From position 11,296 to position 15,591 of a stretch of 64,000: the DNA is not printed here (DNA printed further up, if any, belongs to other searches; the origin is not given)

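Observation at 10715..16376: DtxR-family regulator with iron-box-like palindrome preceding a 1330 aa double-activase / dehydratase-like fusion and a hypothetical protein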

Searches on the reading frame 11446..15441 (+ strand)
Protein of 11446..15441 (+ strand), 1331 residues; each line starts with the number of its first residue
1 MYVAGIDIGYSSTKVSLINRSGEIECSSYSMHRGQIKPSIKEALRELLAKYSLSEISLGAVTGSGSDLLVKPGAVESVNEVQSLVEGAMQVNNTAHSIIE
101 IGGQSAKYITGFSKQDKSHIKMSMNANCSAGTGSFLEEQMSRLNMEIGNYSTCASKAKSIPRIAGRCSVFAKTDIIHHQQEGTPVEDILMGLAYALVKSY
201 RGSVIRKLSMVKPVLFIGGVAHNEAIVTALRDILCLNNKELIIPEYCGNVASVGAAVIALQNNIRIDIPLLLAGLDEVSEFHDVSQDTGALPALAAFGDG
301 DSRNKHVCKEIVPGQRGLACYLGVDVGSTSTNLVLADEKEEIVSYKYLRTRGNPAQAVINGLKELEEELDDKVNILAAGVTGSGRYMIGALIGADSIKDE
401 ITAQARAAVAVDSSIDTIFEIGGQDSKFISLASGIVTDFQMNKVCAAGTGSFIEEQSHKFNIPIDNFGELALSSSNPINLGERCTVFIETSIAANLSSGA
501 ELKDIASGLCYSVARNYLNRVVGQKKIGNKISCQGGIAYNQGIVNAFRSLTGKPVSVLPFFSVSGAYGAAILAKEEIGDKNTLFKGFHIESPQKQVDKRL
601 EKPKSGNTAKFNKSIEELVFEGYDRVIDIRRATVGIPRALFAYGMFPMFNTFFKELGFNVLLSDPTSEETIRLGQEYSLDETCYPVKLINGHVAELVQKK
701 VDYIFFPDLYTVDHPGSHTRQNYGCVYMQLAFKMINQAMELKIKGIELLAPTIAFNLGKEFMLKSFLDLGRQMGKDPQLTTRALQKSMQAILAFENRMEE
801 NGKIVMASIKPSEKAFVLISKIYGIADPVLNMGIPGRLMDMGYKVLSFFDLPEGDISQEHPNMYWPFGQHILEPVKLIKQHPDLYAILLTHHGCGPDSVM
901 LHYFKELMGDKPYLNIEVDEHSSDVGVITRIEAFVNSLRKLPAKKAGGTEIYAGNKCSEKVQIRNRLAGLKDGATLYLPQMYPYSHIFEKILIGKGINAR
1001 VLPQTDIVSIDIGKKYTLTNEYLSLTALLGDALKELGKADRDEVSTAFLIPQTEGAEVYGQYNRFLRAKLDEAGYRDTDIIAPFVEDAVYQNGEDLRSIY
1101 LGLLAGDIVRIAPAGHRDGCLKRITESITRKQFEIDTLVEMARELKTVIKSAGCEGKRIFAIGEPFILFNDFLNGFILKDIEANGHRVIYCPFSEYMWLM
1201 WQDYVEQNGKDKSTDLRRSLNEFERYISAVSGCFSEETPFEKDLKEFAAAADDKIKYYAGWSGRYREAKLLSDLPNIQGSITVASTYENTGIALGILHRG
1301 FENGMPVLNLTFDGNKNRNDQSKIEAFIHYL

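Call 3: search_protein_families(library=pfam, proteins=[window:11446-15441:+], max_evalue=0.01)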
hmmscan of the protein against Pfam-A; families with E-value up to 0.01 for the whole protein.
window:11446-15441:+ (1331 aa): 7 families
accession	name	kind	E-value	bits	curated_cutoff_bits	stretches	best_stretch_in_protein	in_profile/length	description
PF01869.26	BcrAD_BadFG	-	1.8e-65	221.6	31.5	2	322-573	1-271/271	BadF/BadG/BcrA/BcrD ATPase family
PF09989.15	DUF2229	-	1.3e-58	198.6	29.4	1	633-847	1-214/218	CoA enzyme activase uncharacterised domain (DUF2229)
PF05378.19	Hydant_A_N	-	3e-07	30.8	25.2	1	322-425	2-97/176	Hydantoinase/oxoprolinase N-terminal region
PF06050.19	HGD-D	-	3e-06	27.5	28.4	1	876-938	277-342/342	2-hydroxyglutaryl-CoA dehydratase, D-component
PF00480.26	ROK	-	5.4e-06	26.6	22.9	1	321-381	1-65/294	ROK family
PF02782.22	FGGY_C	-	7.1e-06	26.4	27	1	494-573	112-194/198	FGGY family of carbohydrate kinases, C-terminal domain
PF00370.27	FGGY_N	-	0.0027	17.8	28.8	0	321-348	2-29/245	FGGY family of carbohydrate kinases, N-terminal domain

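Call 4: search_protein_families(library=ncbifam, proteins=[window:11446-15441:+], max_evalue=0.01)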
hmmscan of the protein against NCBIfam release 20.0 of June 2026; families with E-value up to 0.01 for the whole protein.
window:11446-15441:+ (1331 aa): 9 families
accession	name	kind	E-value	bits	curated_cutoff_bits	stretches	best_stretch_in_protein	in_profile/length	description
TIGR00241.1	CoA_E_activ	domain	5.5e-84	281.6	125.4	2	322-572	3-248/248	acyl-CoA dehydratase activase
TIGR03286.1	methan_mark_15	hypoth_equivalog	2.3e-50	171.7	455.75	2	315-574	142-402/404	methanogenesis marker 15 protein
TIGR02259.1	benz_CoA_red_A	equivalog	3e-42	144.9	578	2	381-550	236-404/432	benzoyl-CoA reductase subunit A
TIGR03192.1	benz_CoA_bzdQ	equivalog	6e-32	111.3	380.2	2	322-572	35-285/293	benzoyl-CoA reductase, bzd-type, subunit Q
TIGR02261.1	benz_CoA_red_D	equivalog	1.3e-26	93.4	312.85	2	3-246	3-247/262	benzoyl-CoA reductase subunit D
NF050156.1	CapLactmsAlpCapA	equivalog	3e-06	25.8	1000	1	322-374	3-55/689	caprolactamase subunit alpha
TIGR01312.1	XylB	equivalog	9.1e-06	24.5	380.25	0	187-262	367-438/481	xylulokinase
NF007251.0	PRK09698.1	equivalog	9.9e-05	21.7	253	0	319-368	6-55/304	allose kinase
NF045551.1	GK_Pyrobac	equivalog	0.0019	17.6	500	0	321-361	2-42/294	ATP-dependent glucokinase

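Call 8: find_homologous_proteins(query=window:11446-15441:+, max_evalue=1e-10)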
Query window:11446-15441:+ (1331 aa): 8000 proteins with E <= 1e-10 among 8000 candidates; the best 120 are listed.
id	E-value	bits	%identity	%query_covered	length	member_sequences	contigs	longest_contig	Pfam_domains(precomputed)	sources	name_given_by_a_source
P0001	0.0e+0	3013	100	100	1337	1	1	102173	PF01869.27,PF00480.27,PF06050.20,PF02782.23,PF09989.16,PF05378.20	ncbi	-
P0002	0.0e+0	2210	73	100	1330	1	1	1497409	PF01869.27,PF09989.16,PF05378.20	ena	-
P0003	0.0e+0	1909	63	100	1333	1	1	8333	PF01869.27,PF00480.27,PF06050.20,PF09989.16,PF05378.20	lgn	-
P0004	0.0e+0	1901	62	100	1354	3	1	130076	PF01869.27,PF06050.20,PF02782.23,PF09989.16,PF05378.20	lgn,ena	-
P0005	0.0e+0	1889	62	100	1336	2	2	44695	PF01869.27,PF00480.27,PF06050.20,PF09989.16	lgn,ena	-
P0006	0.0e+0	1881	63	100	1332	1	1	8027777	PF01869.27,PF06050.20,PF09989.16,PF05378.20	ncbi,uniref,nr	ncbi:acyl-CoA dehydratase activase [Desulfonema magnum]|uniref:CoA enzyme activase domain-containing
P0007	0.0e+0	1877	61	100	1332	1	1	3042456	PF01869.27,PF06050.20,PF09989.16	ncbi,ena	-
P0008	0.0e+0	1871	62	100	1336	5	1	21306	PF01869.27,PF00480.27,PF06050.20,PF09989.16,PF05378.20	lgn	-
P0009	0.0e+0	1867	62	100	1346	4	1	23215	PF01869.27,PF09989.16,PF05378.20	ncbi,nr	ncbi:MAG: acyl-CoA dehydratase activase [Firmicutes bacterium]|nr:acyl-CoA dehydratase activase [Bac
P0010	0.0e+0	1859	62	100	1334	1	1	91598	PF01869.27,PF00480.27,PF06050.20,PF02782.23,PF09989.16,PF05378.20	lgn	-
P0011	0.0e+0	1856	62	100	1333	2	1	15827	PF01869.27,PF00480.27,PF06050.20,PF09989.16,PF05378.20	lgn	-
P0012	0.0e+0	1850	62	100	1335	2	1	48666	PF01869.27,PF00480.27,PF06050.20,PF09989.16,PF05378.20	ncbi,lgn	-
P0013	0.0e+0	1849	61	100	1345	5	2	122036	PF01869.27,PF06050.20,PF09989.16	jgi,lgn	jgi:predicted CoA-substrate-specific enzyme activase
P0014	0.0e+0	1845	61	100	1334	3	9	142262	PF01869.27,PF00480.27,PF06050.20,PF02782.23,PF09989.16,PF05378.20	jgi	jgi:predicted CoA-substrate-specific enzyme activase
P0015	0.0e+0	1844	61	100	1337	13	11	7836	PF01869.27,PF09989.16,PF05378.20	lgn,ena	-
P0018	0.0e+0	1838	60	100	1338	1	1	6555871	PF01869.27,PF00480.27,PF02782.23,PF09989.16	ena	-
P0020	0.0e+0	1831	61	100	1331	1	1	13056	PF01869.27,PF06050.20,PF09989.16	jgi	-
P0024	0.0e+0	1818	60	100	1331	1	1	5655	PF01869.27,PF02782.23,PF09989.16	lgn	-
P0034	0.0e+0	1772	59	100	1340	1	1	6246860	PF01869.27,PF00480.27,PF06050.20,PF09989.16,PF05378.20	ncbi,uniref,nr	ncbi:CoA activase [Vallitalea pronyensis]|uniref:CoA activase n=1 Tax=Vallitalea pronyensis TaxID=13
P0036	0.0e+0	1764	59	100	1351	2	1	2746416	PF01869.27,PF06050.20,PF09989.16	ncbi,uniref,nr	ncbi:CoA activase [Methanofollis aquaemaris]|uniref:CoA activase n=2 Tax=Methanofollis aquaemaris Ta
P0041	0.0e+0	1755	58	100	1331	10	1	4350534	PF01869.27,PF00480.27,PF06050.20,PF09989.16,PF05378.20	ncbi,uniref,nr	ncbi:acyl-CoA dehydratase activase [Vallitalea guaymasensis]|uniref:acyl-CoA dehydratase activase n=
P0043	0.0e+0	1751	59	100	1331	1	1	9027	PF01869.27,PF09989.16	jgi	-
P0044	0.0e+0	1750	58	100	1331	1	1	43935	PF01869.27,PF00370.28,PF06050.20,PF02782.23,PF09989.16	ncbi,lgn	-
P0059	0.0e+0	1721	57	100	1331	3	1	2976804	PF01869.27,PF09989.16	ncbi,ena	-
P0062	0.0e+0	1717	58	100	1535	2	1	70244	PF13847.13,PF01869.27,PF03848.21,PF13649.13,PF01189.24,PF09989.16,PF05378.20,PF01209.25,PF08241.19,PF08242.19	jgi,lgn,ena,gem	-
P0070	0.0e+0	1700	57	100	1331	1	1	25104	PF01869.27,PF06050.20,PF09989.16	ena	-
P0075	0.0e+0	1694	57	100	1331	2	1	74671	PF01869.27,PF06050.20,PF09989.16,PF05378.20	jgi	jgi:predicted CoA-substrate-specific enzyme activase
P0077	0.0e+0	1690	57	100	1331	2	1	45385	PF01869.27,PF06050.20,PF09989.16,PF05378.20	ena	-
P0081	0.0e+0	1685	56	100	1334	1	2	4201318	PF01869.27,PF00480.27,PF06050.20,PF09989.16,PF05378.20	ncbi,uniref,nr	ncbi:CoA-substrate-specific enzyme activase [Clostridium aceticum]|uniref:CoA-substrate-specific enz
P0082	0.0e+0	1685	57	100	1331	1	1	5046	PF01869.27,PF06050.20,PF09989.16,PF05378.20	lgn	-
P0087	0.0e+0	1677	56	100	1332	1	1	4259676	PF01869.27,PF06050.20,PF09989.16,PF05378.20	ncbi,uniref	ncbi:acyl-CoA dehydratase activase [Desulfoscipio sp. XC116]|uniref:acyl-CoA dehydratase activase n=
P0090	0.0e+0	1675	57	100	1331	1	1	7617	PF01869.27,PF06050.20,PF09989.16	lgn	-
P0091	0.0e+0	1673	56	100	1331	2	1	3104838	PF01869.27,PF06050.20,PF09989.16,PF05378.20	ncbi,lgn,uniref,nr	ncbi:acyl-CoA dehydratase activase [Anaerotignum sp. MB30-C6]|uniref:acyl-CoA dehydratase activase n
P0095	0.0e+0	1670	56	100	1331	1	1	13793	PF01869.27,PF06050.20,PF09989.16,PF05378.20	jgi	-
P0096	0.0e+0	1669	56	100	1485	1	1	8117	PF01869.27,PF06050.20,PF01475.26,PF09989.16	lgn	-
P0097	0.0e+0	1669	57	100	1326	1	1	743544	PF01869.27,PF06050.20,PF09989.16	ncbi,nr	ncbi:hypothetical protein AAU61_07665 [Desulfocarbo indianensis]|nr:hypothetical protein AAU61_07665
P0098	0.0e+0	1669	56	100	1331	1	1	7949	PF01869.27,PF06050.20,PF09989.16,PF05378.20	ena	-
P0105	0.0e+0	1660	55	100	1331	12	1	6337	PF01869.27,PF06050.20,PF09989.16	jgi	jgi:predicted CoA-substrate-specific enzyme activase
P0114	0.0e+0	1655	55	100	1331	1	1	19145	PF01869.27,PF06050.20,PF09989.16,PF05378.20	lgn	-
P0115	0.0e+0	1653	55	100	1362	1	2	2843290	PF01869.27,PF09989.16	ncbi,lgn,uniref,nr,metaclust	ncbi:CoA-substrate-specific enzyme activase [Methanolacinia petrolearia DSM 11571]|uniref:CoA-substr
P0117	0.0e+0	1651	55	100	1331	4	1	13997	PF01869.27,PF06050.20,PF09989.16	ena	-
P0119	0.0e+0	1650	55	100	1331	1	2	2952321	PF01869.27,PF06050.20,PF09989.16,PF05378.20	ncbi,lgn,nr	ncbi:acyl-CoA dehydratase activase [Oscillospiraceae bacterium LTW-04]|nr:acyl-CoA dehydratase activ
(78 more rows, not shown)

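Call 10: find_encoding_contigs(protein=P0001, flank=10000, max_places=3)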
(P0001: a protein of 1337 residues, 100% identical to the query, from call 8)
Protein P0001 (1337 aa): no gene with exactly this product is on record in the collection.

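Call 11: find_encoding_contigs(protein=P0002, flank=10000, max_places=3)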
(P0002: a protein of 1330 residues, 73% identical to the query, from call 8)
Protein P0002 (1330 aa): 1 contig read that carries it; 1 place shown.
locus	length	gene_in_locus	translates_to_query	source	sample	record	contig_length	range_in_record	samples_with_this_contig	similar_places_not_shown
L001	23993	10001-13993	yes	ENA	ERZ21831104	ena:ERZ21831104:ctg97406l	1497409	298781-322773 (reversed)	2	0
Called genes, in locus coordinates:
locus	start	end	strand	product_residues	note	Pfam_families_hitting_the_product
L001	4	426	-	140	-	PF00334:NDK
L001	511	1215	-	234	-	PF00814:TsaD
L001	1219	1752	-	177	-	PF02367:TsaE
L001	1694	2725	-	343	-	PF00586:AIRS, PF02769:AIRS_C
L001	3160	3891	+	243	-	PF04015:DUF362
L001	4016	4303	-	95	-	PF00708:Acylphosphatase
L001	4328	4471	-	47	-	-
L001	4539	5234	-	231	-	PF14622:Ribonucleas_3_3, PF00636:Ribonuclease_3, PF24995:DSRM_2 (faint), PF00035:dsrm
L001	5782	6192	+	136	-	PF01155:HypA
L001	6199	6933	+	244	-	PF10609:ParA, PF13614:AAA_31 (faint), PF01656:CbiA, PF09140:MipZ (weak)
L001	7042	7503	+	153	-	PF12802:MarR_2 (weak), PF01047:MarR (faint), PF13463:HTH_27 (weak)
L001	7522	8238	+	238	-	PF02663:FmdE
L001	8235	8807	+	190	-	PF01980:TrmO_N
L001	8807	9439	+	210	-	PF01135:PCMT (weak), PF01209:Ubie_methyltran, PF01269:Fibrillarin (weak), PF13847:Methyltransf_31, PF08241:Methyltransf_11, PF13649:Methyltransf_25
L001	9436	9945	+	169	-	PF01325:Fe_dep_repress, PF02742:Fe_dep_repr_C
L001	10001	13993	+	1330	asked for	PF01869:BcrAD_BadFG, PF05378:Hydant_A_N, PF09989:DUF2229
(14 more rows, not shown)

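Call 15: find_related_loci(query=A1, collection=genome_contigs, flank=10000)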
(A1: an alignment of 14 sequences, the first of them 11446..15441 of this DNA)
Query A1 (1331 aa) in genome_contigs; peptide patterns used: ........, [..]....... (x = any residue, [..] = any of these).
600 stretches matched a pattern (row limit reached: there are more); 591 encode a relative of the query (tblastn E <= 1e-3); the best 80 are kept; 80 distinct loci.
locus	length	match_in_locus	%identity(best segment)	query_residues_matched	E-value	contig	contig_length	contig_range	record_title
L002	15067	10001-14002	62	1-1331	0e+0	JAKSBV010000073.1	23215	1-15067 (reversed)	MAG: Bacillota bacterium isolate MAG.222 k141_10302873, whole genome shotgun sequence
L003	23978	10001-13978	56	5-1331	0e+0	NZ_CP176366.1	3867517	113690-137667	Methanospirillum stamsii strain Pt1 chromosome, complete genome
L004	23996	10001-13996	55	2-1331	0e+0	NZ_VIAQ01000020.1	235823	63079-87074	Methanolobus vulcani strain B1d B1D_S11_L001_R1_001_11__paired__contig_16, whole genome shotgun sequence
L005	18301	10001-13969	53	1-1331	0e+0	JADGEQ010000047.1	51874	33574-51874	MAG: Desulfobacteraceae bacterium isolate BB40 NODE_561_length_51874_cov_8.717373, whole genome shotgun sequence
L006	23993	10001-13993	52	2-1331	0e+0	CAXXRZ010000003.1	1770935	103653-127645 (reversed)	MAG: uncultured Draconibacterium sp. isolate e6f8527d-8532-42de-a18c-3e25f3ade8e3 genome assembly, contig: contig_3, who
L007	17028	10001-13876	42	1-1330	0e+0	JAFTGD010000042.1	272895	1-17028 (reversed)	MAG: Oscillospiraceae bacterium isolate RGIG3788 Roe_deer_Abomasum-5__c1519, whole genome shotgun sequence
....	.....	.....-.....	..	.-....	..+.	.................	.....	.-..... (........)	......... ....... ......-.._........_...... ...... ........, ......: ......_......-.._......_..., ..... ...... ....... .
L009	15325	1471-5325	40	1-1330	0e+0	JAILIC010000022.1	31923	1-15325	MAG: Treponema sp. isolate RUI140 k141_610568_flag=1_multi=10.0000_len=31923, whole genome shotgun sequence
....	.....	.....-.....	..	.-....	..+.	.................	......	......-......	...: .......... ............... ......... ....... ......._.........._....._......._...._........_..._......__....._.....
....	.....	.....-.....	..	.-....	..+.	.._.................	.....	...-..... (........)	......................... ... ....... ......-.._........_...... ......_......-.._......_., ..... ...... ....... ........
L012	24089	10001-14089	38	78-1331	0e+0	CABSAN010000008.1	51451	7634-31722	MAG TPA_asm: uncultured Collinsella sp. isolate MGYG-HGUT-02100 genome assembly, contig: GUT_GENOME127803_8, whole genom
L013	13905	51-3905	38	1-1329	0e+0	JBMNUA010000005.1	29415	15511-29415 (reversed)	MAG: Christensenellales bacterium isolate SBF912SR6HQ0004 scaffold_2700_c1, whole genome shotgun sequence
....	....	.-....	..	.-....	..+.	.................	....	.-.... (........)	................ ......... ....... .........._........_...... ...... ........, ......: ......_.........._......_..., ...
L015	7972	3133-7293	34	5-1329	0e+0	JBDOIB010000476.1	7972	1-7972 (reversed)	MAG: Thermodesulfobacteriota bacterium isolate TC202112_Ori_Bins020 k147_517047, whole genome shotgun sequence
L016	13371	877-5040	33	5-1329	0e+0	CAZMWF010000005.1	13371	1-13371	MAG TPA_asm: uncultured Syntrophaceae bacterium isolate SRP231805_co4_160 genome assembly, contig: k141_430631, whole ge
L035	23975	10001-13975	53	1-1331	0e+0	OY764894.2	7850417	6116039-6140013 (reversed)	MAG: uncultured Desulfobacterium sp. isolate 35125921-b51f-40db-957b-bccbeeb29ead genome assembly, chromosome: 1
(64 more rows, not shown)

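Call 17: find_encoding_contigs(protein=P0006, flank=8000, max_places=1)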
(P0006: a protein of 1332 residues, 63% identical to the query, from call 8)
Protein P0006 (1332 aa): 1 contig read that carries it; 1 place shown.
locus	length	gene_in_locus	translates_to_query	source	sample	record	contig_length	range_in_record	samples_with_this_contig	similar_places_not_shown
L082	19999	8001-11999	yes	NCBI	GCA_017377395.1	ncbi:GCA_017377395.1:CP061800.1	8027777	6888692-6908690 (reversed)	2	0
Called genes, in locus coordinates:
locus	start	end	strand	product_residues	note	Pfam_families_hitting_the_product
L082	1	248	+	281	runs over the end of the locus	PF00590:TP_methylase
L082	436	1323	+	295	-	PF00590:TP_methylase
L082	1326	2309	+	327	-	PF12833:HTH_18, PF00165:HTH_AraC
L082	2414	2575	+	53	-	-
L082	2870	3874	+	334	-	PF12833:HTH_18, PF00165:HTH_AraC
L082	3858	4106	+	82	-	-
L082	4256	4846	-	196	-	-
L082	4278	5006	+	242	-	-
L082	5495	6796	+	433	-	PF07690:MFS_1, PF13000:Acatn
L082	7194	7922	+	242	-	PF02663:FmdE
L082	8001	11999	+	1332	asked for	PF01869:BcrAD_BadFG, PF05378:Hydant_A_N (weak), PF09989:DUF2229, PF06050:HGD-D (faint)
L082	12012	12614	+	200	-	PF02353:CMAS (weak), PF01209:Ubie_methyltran, PF13489:Methyltransf_23 (weak), PF01189:Methyltr_RsmB-F (weak), PF13847:Methyltransf_31, PF08241:Methyltransf_11, PF08242:Methyltransf_12, PF13649:Methyltransf_25, +2 more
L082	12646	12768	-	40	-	-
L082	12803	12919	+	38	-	-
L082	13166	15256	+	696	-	PF07715:Plug, PF00593:TonB_dep_Rec_b-barrel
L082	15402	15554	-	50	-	-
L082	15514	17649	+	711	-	PF07715:Plug, PF00593:TonB_dep_Rec_b-barrel, PF25183:OMP_b-brl_4 (weak)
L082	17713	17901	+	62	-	-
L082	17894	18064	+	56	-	-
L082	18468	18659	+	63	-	-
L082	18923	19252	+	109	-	-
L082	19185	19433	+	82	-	-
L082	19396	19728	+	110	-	-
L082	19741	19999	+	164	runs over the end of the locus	-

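Call 18: find_encoding_contigs(protein=P0036, flank=8000, max_places=1)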
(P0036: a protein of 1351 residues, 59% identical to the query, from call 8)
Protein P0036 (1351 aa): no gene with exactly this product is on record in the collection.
